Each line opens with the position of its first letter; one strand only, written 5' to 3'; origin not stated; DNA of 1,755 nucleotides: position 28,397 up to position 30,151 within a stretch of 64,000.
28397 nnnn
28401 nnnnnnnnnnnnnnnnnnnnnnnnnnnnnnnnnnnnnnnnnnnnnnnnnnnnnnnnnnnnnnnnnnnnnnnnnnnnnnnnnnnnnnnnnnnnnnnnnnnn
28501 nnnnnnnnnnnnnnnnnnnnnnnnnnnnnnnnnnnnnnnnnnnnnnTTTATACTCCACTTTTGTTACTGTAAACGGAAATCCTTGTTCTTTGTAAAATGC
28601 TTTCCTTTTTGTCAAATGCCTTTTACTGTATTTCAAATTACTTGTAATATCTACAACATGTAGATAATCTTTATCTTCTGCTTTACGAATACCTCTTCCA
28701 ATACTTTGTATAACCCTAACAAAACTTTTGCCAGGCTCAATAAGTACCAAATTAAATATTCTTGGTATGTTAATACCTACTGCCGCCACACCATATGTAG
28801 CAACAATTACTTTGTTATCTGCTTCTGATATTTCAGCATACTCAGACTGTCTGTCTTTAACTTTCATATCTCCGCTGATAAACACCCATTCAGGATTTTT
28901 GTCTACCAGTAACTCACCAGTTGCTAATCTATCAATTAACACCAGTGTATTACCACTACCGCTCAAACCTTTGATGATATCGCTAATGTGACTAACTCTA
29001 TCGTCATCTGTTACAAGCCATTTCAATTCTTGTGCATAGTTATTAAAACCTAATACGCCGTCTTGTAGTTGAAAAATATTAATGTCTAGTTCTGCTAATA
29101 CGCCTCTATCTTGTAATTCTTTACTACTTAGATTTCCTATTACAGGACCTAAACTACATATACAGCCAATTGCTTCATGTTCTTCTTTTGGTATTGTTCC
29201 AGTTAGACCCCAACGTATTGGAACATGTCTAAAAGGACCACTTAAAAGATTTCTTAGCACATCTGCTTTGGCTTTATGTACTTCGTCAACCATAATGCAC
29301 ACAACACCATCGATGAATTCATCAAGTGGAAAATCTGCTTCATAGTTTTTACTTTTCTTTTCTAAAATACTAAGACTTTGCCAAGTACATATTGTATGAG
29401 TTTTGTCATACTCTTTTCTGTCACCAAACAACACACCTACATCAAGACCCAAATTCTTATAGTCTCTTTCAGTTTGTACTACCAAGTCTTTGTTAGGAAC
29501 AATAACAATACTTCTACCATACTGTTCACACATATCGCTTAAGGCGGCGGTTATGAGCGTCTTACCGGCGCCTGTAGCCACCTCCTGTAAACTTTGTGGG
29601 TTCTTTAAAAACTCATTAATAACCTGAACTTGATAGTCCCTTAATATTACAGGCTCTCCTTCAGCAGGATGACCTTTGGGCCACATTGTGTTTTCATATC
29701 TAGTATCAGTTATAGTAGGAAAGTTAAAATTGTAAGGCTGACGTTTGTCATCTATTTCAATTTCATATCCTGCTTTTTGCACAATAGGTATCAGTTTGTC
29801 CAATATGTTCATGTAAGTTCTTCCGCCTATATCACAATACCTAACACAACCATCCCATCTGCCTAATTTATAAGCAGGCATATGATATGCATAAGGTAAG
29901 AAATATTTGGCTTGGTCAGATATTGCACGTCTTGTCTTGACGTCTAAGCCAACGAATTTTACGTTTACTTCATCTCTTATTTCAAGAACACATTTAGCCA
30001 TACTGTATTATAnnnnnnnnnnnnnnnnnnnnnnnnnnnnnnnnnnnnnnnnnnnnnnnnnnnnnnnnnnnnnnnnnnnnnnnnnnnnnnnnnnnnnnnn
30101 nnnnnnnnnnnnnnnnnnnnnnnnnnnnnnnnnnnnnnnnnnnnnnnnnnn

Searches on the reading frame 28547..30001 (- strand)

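Call 56: search_protein_families(library=phrogs, proteins=[window:28547-30001:-], max_evalue=0.00001)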
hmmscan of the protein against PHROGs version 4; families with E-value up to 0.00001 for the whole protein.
window:28547-30001:- (485 aa): 7 families
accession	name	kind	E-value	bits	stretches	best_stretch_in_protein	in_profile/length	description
phrog_16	-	DNA, RNA and nucleotide metabolism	1.2e-65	223.3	1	115-481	268-623/986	DNA helicase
phrog_9690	-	DNA, RNA and nucleotide metabolism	4.2e-44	151.8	1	227-482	35-304/306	DNA helicase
phrog_16259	-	DNA, RNA and nucleotide metabolism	1.4e-24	87.9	1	9-270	9-261/330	DNA helicase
phrog_17901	-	DNA, RNA and nucleotide metabolism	7.2e-12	46.7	1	390-482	5-103/109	DNA helicase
phrog_62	-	DNA, RNA and nucleotide metabolism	5.3e-10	38.4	1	113-270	690-849/1881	DNA helicase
phrog_2488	-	DNA, RNA and nucleotide metabolism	1.4e-07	31.7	0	119-199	19-107/579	DNA helicase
phrog_16694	-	unknown function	9.7e-06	24.8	0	394-452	614-674/1010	-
